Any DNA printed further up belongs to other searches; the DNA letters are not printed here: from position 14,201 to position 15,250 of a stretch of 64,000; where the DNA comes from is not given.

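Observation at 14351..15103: SRPBCC (polyketide cyclase / lipid-binding) domain fused to an intact PilZ c-di-GMP receptor, directly upstream of the reductase/PKS pair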

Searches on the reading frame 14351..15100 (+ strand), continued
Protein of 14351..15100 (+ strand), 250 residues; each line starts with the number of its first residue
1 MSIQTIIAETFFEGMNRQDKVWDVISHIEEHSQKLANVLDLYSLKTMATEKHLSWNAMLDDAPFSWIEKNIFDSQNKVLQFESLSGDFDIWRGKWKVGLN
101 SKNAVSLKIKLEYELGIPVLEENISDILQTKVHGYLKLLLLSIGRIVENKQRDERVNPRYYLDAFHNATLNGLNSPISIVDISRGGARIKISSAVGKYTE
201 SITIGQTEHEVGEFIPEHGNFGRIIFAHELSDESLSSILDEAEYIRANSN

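Call 39: fold_search(model_id=the predicted structure, library=pdb)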
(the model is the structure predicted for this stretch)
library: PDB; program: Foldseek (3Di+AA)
matches with E <= 10: 1567; with E <= 0.001: 341
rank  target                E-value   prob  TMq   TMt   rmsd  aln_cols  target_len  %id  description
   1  2d4r_C                1.4e-12  1.00  0.56  0.95   1.4       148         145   21  Crystal structure of TTHA0849 from Thermus thermophilus HB8 (released 2005-12-13)
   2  2d4r_A                2.0e-12  1.00  0.56  0.94   1.6       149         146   21  Crystal structure of TTHA0849 from Thermus thermophilus HB8 (released 2005-12-13)
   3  4xrt_B                4.4e-10  1.00  0.41  0.35  20.2       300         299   14  Crystal structure of the di-domain ARO/CYC StfQ from the steffimycin biosynthetic pathway (released 2015-12-02)
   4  3tfz_B                1.1e-09  1.00  0.55  0.81   2.7       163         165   10  Crystal structure of Zhui aromatase/cyclase from Streptomcyes sp. R1128 (released 2011-09-14)
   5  3tfz_F                1.3e-09  1.00  0.53  0.81   2.8       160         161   11  Crystal structure of Zhui aromatase/cyclase from Streptomcyes sp. R1128 (released 2011-09-14)
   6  3tfz_E                1.7e-09  1.00  0.53  0.78   2.6       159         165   10  Crystal structure of Zhui aromatase/cyclase from Streptomcyes sp. R1128 (released 2011-09-14)
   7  4xrw                  2.5e-09  1.00  0.45  0.38  20.4       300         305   12  Crystal structure of the di-domain ARO/CYC BexL from the BE-7585A biosynthetic pathway (released 2015-12-02)
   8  4xrt_A                4.6e-09  1.00  0.42  0.36  20.3       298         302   14  Crystal structure of the di-domain ARO/CYC StfQ from the steffimycin biosynthetic pathway (released 2015-12-02)
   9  3tl1_A                7.1e-09  1.00  0.48  0.73   3.4       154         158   12  Crystal structure of the Streptomyces coelicolor WhiE ORFVI polyketide aromatase/cyclase (released 2012-04-04)
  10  6ka2_B                7.9e-09  1.00  0.48  0.76   2.8       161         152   13  Crystal structure of a Thebaine synthase from Papaver somniferum in complex with TBN (released 2020-06-24)
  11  2rer                  1.4e-08  1.00  0.50  0.76   3.3       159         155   14  Crystal structure of the aromatase/cyclase domain of TcmN from Streptomyces glaucescens (released 2008-04-22)
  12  6ka3_A                1.4e-08  1.00  0.48  0.76   2.8       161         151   13  Crystal structure of a Thebaine synthase from Papaver somniferum (released 2020-06-24)
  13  3tfz_A                1.7e-08  1.00  0.54  0.78   2.6       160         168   10  Crystal structure of Zhui aromatase/cyclase from Streptomcyes sp. R1128 (released 2011-09-14)
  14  2res                  1.8e-08  1.00  0.50  0.77   3.3       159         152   14  Tetracenomycin ARO/CYC mutant R69A (released 2008-04-22)
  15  3tvq                  2.4e-08  1.00  0.50  0.77   3.3       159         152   13  Crystal structure of TCM Aro/Cyc complexed with trans-dihidroquercetin (released 2012-04-04)
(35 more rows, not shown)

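Call 48: search_protein_families(library=ncbifam, proteins=[L004:11034-12143:+, L004:12533-13891:+, L004:13957-15735:+], max_evalue=0.01)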
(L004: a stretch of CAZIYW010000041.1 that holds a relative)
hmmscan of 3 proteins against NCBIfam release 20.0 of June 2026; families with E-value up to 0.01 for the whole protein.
L004:11034-12143:+ (370 aa): 5 families
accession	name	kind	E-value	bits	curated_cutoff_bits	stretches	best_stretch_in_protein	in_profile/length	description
NF053554.1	prodigi_MAP_PigE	equivalog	6.6e-26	90.9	850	1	8-310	1-306/837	prodigiosin MAP biosynthesis aminotransferase PigE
TIGR04058.1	AcACP_reductase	equivalog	1.3e-25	90.5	449.7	1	40-326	31-323/339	long-chain acyl-[acyl-carrier-protein] reductase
NF006141.0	PRK08291.1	equivalog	0.0037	16.3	408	1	182-248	157-223/330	cyclodeaminase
TIGR03944.1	dehyd_SbnB_fam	equivalog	0.0083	15.2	326.9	0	157-252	131-229/327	2,3-diaminopropionate biosynthesis protein SbnB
NF001310.0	PRK00258.1-2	equivalog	0.009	15.2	221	0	145-232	108-196/279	shikimate dehydrogenase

L004:12533-13891:+ (453 aa): 100 families (the best 25 are shown)
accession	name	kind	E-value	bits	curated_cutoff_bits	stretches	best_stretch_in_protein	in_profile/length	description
NF004837.0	PRK06187.1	subfamily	1.3e-64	218.4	476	1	119-452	162-501/531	long-chain-fatty-acid--CoA ligase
NF052269.1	Staph_lig_FadD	equivalog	2.6e-61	207.5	650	1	24-451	32-471/499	long-chain-fatty-acid--CoA ligase FadD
NF009233.0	PRK12583.1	subfamily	3.2e-61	207.4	832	1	123-452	197-529/558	fatty acid CoA ligase family protein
NF006181.0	PRK08314.1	subfamily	1.4e-57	195.2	705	2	111-452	188-533/563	long-chain-fatty-acid--CoA ligase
NF005307.0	PRK06839.1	equivalog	2.2e-57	194.8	748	1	117-452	139-472/496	o-succinylbenzoate--CoA ligase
NF006523.0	PRK08974.1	equivalog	2e-55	188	884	1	126-452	205-532/561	long-chain-fatty-acid--CoA ligase FadD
NF004229.0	PRK05677.1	subfamily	5.8e-52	176.9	879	1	87-452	172-534/563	long-chain-fatty-acid--CoA ligase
TIGR01923.1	menE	equivalog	3.2e-51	174.6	330.15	1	25-451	5-424/442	o-succinylbenzoate--CoA ligase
NF004114.0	PRK05605.1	equivalog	4.6e-51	173.8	766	1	116-451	210-547/575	long-chain-fatty-acid--CoA ligase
NF005463.0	PRK07059.1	subfamily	5e-51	173.7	869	1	112-452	187-535/557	long-chain-fatty-acid--CoA ligase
NF005220.0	PRK06710.1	equivalog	4.5e-50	170.3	1116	1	117-452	196-532/563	long-chain-fatty-acid--CoA ligase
NF005801.1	PRK07656.1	equivalog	1.2e-48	166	657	1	125-452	162-482/500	FadD3 family acyl-CoA ligase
NF002966.0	PRK03640.1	equivalog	1.9e-47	162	556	1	23-452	31-459/483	o-succinylbenzoate--CoA ligase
NF005702.0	PRK07514.1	subfamily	3.3e-47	161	558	1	58-452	91-479/506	malonyl-CoA synthase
NF004822.0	PRK06178.1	equivalog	2e-46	158.8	782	1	103-451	189-546/571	acyl-CoA synthetase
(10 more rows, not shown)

L004:13957-15735:+ (593 aa): 57 families (the best 25 are shown)
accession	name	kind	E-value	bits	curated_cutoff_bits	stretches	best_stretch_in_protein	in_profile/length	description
NF006187.0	PRK08322.1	equivalog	1.7e-77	261.1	509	1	4-554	3-534/548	acetolactate synthase large subunit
TIGR00118.1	acolac_lg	equivalog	4.2e-72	243.4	538.35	1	4-561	2-546/557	biosynthetic-type acetolactate synthase large subunit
NF004919.0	PRK06276.1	equivalog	2.3e-69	234.3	866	1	6-557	4-545/582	acetolactate synthase large subunit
NF004710.0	PRK06048.1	equivalog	5.5e-65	219.9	976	1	2-549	7-537/561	acetolactate synthase large subunit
NF006052.0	PRK08199.1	subfamily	2.3e-64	217.7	539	1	4-554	9-541/559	thiamine pyrophosphate protein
NF005712.0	PRK07524.1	subfamily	3.7e-62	210.5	500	1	2-546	2-525/536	5-guanidino-2-oxopentanoate decarboxylase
NF006524.0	PRK08978.1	equivalog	7.7e-62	209.3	738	1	6-547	4-522/548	acetolactate synthase 2 catalytic subunit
NF006319.0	PRK08527.1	equivalog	2.3e-61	207.9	905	1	1-558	2-547/565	acetolactate synthase large subunit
NF006378.0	PRK08617.1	equivalog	7.3e-61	206.1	510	1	4-559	9-547/556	acetolactate synthase AlsS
NF006377.0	PRK08611.1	equivalog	1.7e-60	205.2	742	1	2-562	3-540/576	pyruvate oxidase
NF005364.0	PRK06882.1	equivalog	9.7e-60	202.5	1083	1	2-559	3-555/574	acetolactate synthase 3 large subunit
NF006122.0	PRK08266.1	subfamily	7.7e-58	196.3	571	1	2-539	3-516/543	hypothetical protein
NF005860.0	PRK07789.1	equivalog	1.1e-55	189.2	881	1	2-541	33-571/615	acetolactate synthase large subunit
NF005713.0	PRK07525.1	subfamily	3.1e-55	187.7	620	2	1-370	4-363/592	sulfoacetaldehyde acetyltransferase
NF006525.0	PRK08979.1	equivalog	4.7e-55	187.1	1084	1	2-558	3-554/572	acetolactate synthase 3 large subunit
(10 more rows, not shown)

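Call 54: search_protein_families(library=pfam, proteins=[L019:2781-3578:+, L019:3712-5058:+, L019:5058-6332:+, L019:6388-7107:+, L019:7143-8357:+, L019:8542-10245:+, L019:10313-11266:+, L019:1894-2730:+, L011:8827-9720:-, L011:14020-15324:-], max_evalue=0.001)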
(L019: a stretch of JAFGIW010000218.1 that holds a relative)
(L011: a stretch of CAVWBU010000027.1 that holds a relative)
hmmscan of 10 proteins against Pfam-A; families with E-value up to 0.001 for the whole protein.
L019:2781-3578:+ (266 aa): 2 families
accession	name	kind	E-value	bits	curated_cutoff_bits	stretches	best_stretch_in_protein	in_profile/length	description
PF13712.12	Glyco_tranf_2_5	-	2.3e-29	103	27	1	32-230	20-210/210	Glycosyltransferase like family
PF00535.33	Glycos_transf_2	-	1.4e-05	25.5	23.3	1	46-105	55-113/168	Glycosyl transferase family 2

L019:3712-5058:+ (449 aa): 1 family
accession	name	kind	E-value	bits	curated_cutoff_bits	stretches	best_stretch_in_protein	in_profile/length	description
PF02321.23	OEP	-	1.2e-35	123.4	22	2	251-430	14-186/187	Outer membrane efflux protein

L019:5058-6332:+ (425 aa): 3 families
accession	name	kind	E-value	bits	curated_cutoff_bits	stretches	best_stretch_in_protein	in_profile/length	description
PF16576.10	HlyD_D23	-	2e-25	89.8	30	1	61-283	17-214/214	Barrel-sandwich domain of CusB or HlyD membrane-fusion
PF13437.12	HlyD_3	-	4.2e-12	47.2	22.2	1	173-280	1-106/106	HlyD family secretion protein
PF13533.13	Biotin_lipoyl_2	-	1.6e-05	25.1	29.8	1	68-95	5-32/32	Biotin-lipoyl like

L019:6388-7107:+ (240 aa): 4 families
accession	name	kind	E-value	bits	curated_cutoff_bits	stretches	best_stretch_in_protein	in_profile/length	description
PF00005.33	ABC_tran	-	1.8e-33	116.4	25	1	26-175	1-136/137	ABC transporter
PF02463.25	SMC_N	-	4.4e-08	33.3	40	1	36-220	24-212/220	RecF/RecN/SMC N terminal domain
PF13555.12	AAA_29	-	0.00028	21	27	1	28-53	14-39/61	P-loop containing region of AAA domain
PF13304.12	AAA_21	-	0.00041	21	27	0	38-59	1-22/304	AAA domain, putative AbiEii toxin, Type IV TA system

L019:7143-8357:+ (405 aa): 2 families
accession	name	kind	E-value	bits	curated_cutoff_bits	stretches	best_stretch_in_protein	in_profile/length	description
PF12704.14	MacB_PCD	-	5.2e-49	167.8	27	1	21-244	1-206/207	MacB-like periplasmic core domain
PF02687.27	FtsX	-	1.2e-18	67.7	25.5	1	285-398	2-120/120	FtsX-like permease C-terminal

L019:8542-10245:+ (568 aa): 13 families
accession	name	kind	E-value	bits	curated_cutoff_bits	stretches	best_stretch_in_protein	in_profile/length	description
PF00037.32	Fer4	-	8.4e-25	86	21.1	3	346-362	7-23/24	4Fe-4S binding domain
PF12838.12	Fer4_7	-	2.3e-19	70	27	2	433-479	4-49/52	4Fe-4S dicluster domain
PF12801.12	Fer4_5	-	1e-16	61.1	22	2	58-99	4-45/48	4Fe-4S binding domain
PF13237.11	Fer4_10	-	4.7e-14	52.5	25.5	1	234-275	4-50/53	4Fe-4S dicluster domain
PF13187.11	Fer4_9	-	6.4e-14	52.2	27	1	239-275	2-45/52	4Fe-4S dicluster domain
PF12837.12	Fer4_6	-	8.4e-14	51.2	25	2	345-360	7-22/24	4Fe-4S binding domain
PF14697.11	Fer4_21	-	4e-12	46.5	35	1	418-482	1-55/59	4Fe-4S dicluster domain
PF25160.1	LdpA_Fe-S-bd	-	1.5e-11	44.3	27.6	2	211-258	9-47/49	LdpA Fe-S cluster-binding domain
PF13183.11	Fer4_8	-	1.6e-11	45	27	1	264-360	2-67/68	4Fe-4S dicluster domain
PF13484.11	Fer4_16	-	7.3e-11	43.1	30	1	389-444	4-66/66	4Fe-4S double cluster binding domain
PF12797.12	Fer4_2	-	1e-07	31.8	24.5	2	344-359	7-22/22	4Fe-4S binding domain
PF12798.12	Fer4_3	-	4e-06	27.7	27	0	347-360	1-14/15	4Fe-4S binding domain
PF12800.12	Fer4_4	-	0.00035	21.1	24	0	345-359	2-16/17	4Fe-4S binding domain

L019:10313-11266:+ (318 aa): 1 family
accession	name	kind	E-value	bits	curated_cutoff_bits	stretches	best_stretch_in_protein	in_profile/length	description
PF04015.17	DUF362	-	3.4e-36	125.6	24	1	83-279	1-199/200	Domain of unknown function (DUF362)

L019:1894-2730:+ (279 aa): 2 families
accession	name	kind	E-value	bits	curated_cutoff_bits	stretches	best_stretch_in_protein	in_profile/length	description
PF03364.25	Polyketide_cyc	-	1.4e-11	45.2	23.4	1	19-124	7-111/126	Polyketide cyclase / dehydrase and lipid transport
PF07238.19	PilZ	-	0.00013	22.7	22.5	1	154-191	3-40/102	PilZ domain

L011:8827-9720:- (298 aa): 0 families

L011:14020-15324:- (435 aa): 2 families
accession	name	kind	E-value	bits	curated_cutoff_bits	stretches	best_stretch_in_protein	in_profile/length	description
PF02310.24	B12-binding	-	4.3e-14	52.8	32.1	1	34-134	8-118/121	B12 binding domain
PF04055.27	Radical_SAM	-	6.5e-09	36.6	29.5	1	179-342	2-164/166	Radical SAM superfamily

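Call 66: find_related_loci(query=A2, collection=metagenome_contigs, flank=8000)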
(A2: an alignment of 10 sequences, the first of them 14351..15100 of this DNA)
Query A2 (250 aa) in metagenome_contigs; peptide patterns used: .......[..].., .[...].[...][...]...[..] (x = any residue, [..] = any of these).
220 stretches matched a pattern; 36 encode a relative of the query (tblastn E <= 1e-3); 36 distinct loci.
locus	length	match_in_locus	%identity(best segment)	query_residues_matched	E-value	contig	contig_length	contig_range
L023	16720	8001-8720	29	1-239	4e-33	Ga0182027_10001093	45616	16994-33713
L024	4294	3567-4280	28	1-238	1e-32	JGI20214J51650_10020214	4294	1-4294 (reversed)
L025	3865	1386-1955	29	1-190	9e-30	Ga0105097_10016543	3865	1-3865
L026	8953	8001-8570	29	1-190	1e-29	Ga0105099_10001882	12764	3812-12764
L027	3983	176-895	27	1-239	2e-29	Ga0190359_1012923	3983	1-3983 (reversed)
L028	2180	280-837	31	1-186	1e-29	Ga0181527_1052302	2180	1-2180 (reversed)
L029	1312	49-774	28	1-240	3e-30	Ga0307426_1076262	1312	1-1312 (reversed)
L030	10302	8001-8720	26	1-239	1e-29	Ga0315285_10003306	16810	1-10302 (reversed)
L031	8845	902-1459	31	1-186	9e-29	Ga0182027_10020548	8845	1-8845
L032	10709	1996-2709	25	1-238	2e-28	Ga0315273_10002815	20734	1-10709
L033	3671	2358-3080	29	1-239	8e-28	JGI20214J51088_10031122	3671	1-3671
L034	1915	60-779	26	1-239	8e-28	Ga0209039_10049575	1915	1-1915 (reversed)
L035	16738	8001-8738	29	1-249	8e-28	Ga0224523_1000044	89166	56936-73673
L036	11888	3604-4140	32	12-191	1e-27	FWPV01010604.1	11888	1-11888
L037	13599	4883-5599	26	1-239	2e-27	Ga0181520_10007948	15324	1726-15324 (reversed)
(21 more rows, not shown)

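Call 77: list_cluster_members(proteins=[P0002, P0003, P0004, P0005, P0006, P0008, P0024, P0010, P0012, P0019])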
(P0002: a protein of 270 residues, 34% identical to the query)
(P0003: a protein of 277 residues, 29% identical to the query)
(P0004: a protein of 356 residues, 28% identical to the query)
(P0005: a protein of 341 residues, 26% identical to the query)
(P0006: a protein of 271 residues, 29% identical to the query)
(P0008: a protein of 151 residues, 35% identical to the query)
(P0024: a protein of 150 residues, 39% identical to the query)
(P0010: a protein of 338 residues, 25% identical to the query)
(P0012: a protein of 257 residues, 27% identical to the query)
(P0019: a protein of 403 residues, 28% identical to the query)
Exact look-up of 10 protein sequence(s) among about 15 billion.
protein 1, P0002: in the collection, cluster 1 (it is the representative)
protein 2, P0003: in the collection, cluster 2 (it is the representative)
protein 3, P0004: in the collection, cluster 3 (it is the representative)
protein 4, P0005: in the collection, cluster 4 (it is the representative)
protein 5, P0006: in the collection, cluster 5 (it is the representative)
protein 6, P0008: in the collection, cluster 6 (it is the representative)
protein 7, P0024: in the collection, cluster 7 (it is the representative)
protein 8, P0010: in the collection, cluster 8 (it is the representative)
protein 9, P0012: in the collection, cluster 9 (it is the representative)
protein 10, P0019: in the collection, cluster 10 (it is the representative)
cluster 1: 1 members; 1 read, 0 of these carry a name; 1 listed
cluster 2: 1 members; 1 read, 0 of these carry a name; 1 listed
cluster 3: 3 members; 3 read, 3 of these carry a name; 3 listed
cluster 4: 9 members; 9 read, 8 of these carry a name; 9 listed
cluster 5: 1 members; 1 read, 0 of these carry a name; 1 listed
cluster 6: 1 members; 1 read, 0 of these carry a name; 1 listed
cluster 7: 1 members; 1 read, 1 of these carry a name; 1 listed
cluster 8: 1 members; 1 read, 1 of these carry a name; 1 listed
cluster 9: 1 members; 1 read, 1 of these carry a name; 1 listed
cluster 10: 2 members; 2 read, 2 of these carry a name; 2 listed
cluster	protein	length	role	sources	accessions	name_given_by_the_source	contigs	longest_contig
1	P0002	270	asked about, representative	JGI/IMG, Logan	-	-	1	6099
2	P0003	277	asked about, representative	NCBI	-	-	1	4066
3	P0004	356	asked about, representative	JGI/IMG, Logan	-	ribosome-associated toxin RatA of RatAB toxin-antitoxin module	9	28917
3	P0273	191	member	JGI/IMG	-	hypothetical protein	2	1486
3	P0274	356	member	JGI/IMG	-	ribosome-associated toxin RatA of RatAB toxin-antitoxin module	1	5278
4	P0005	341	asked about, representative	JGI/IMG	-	ribosome-associated toxin RatA of RatAB toxin-antitoxin module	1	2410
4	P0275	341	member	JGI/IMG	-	ribosome-associated toxin RatA of RatAB toxin-antitoxin module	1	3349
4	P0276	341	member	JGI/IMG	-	ribosome-associated toxin RatA of RatAB toxin-antitoxin module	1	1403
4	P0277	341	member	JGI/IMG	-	ribosome-associated toxin RatA of RatAB toxin-antitoxin module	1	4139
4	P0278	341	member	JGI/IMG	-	ribosome-associated toxin RatA of RatAB toxin-antitoxin module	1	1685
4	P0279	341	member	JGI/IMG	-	ribosome-associated toxin RatA of RatAB toxin-antitoxin module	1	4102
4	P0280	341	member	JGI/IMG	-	ribosome-associated toxin RatA of RatAB toxin-antitoxin module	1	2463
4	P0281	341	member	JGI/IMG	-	ribosome-associated toxin RatA of RatAB toxin-antitoxin module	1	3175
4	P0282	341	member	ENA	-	-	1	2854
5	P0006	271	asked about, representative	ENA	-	-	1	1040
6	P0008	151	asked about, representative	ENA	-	-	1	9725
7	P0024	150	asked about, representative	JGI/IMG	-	ribosome-associated toxin RatA of RatAB toxin-antitoxin module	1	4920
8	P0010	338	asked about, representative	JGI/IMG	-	ribosome-associated toxin RatA of RatAB toxin-antitoxin module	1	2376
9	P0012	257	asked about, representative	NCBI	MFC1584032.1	type II toxin-antitoxin system RatA family toxin [Fibrobacterota bacterium]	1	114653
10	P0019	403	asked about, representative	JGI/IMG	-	ribosome-associated toxin RatA of RatAB toxin-antitoxin module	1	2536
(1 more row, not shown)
